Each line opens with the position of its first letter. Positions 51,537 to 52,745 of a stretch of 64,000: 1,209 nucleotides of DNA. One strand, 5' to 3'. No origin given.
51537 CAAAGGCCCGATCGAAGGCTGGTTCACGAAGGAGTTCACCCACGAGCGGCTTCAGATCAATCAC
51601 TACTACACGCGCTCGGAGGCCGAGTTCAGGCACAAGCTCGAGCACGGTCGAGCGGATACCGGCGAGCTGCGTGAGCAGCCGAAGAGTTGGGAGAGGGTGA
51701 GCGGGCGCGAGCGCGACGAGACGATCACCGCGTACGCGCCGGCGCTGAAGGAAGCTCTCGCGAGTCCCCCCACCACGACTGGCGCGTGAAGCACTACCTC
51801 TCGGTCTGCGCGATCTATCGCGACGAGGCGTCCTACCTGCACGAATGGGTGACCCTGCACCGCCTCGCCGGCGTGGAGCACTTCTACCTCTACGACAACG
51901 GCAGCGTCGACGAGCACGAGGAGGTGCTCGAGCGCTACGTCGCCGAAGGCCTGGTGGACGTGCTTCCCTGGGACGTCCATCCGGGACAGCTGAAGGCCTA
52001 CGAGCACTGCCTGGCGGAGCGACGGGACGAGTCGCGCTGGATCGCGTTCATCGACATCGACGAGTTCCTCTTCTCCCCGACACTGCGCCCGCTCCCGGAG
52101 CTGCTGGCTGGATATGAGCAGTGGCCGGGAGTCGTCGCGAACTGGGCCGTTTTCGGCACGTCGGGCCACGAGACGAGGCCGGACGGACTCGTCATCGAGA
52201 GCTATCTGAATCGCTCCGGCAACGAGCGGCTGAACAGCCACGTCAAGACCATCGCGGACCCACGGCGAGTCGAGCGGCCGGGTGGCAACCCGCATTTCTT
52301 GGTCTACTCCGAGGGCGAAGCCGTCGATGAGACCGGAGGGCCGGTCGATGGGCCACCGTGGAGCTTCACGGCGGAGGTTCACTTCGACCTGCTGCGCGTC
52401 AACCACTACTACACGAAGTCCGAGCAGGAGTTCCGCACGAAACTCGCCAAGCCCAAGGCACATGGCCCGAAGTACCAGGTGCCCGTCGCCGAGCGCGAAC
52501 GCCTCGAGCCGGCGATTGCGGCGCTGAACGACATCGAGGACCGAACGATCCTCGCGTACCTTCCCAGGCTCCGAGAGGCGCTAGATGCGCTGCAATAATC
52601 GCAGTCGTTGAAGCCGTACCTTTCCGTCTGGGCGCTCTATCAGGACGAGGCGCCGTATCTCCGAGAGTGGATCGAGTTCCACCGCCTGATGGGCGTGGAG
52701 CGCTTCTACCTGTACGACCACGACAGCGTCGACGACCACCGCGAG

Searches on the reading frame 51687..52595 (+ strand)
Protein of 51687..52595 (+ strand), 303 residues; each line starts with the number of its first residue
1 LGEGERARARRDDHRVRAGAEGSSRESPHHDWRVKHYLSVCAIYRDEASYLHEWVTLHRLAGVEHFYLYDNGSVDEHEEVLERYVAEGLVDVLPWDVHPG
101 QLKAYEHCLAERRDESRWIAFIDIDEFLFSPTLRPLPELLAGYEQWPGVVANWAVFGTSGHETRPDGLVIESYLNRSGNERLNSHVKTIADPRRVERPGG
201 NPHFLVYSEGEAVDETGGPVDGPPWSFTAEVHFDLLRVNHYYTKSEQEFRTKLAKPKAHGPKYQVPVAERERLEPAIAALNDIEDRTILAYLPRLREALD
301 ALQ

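Call 10: search_protein_families(library=pfam, proteins=[window:51687-52595:+], max_evalue=0.001)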
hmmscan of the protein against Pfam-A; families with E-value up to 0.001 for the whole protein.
window:51687-52595:+ (303 aa): 3 families
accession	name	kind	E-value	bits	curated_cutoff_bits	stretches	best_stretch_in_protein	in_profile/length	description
PF01697.33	Glyco_transf_92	-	1.4e-24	87.5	23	1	38-196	3-182/249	Glycosyltransferase family 92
PF13704.12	Glyco_tranf_2_4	-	4.6e-17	62.7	27.5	1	45-140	1-98/98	Glycosyl transferase family 2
PF00535.33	Glycos_transf_2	-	0.00067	20.1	23.3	1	40-165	2-127/168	Glycosyl transferase family 2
